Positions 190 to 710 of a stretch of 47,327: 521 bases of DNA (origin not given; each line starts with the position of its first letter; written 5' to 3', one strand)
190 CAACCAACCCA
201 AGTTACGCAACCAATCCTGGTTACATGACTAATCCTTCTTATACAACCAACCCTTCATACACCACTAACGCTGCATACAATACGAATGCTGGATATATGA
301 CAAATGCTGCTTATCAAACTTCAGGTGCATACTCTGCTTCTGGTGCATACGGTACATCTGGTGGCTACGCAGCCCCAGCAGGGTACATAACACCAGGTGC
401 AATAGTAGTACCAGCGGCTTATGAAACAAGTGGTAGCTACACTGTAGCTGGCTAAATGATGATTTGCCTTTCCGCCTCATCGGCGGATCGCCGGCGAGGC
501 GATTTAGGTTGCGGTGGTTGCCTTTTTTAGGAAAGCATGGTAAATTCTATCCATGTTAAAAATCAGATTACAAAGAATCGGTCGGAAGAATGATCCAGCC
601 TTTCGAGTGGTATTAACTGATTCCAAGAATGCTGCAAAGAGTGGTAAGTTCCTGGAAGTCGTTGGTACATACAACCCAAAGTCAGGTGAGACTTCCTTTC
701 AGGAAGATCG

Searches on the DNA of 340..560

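Call 94: search_rna_families(source=window, start=340, end=560, threshold=evalue, max_evalue=1)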
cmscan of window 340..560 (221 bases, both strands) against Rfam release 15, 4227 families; matches with E-value up to 1: 1.
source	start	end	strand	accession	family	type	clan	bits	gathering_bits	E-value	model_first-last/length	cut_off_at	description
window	447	495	+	RF00439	SNORD87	Gene; snRNA; snoRNA; CD-box;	-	18.3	50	0.39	1-85/85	no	Small nucleolar RNA SNORD87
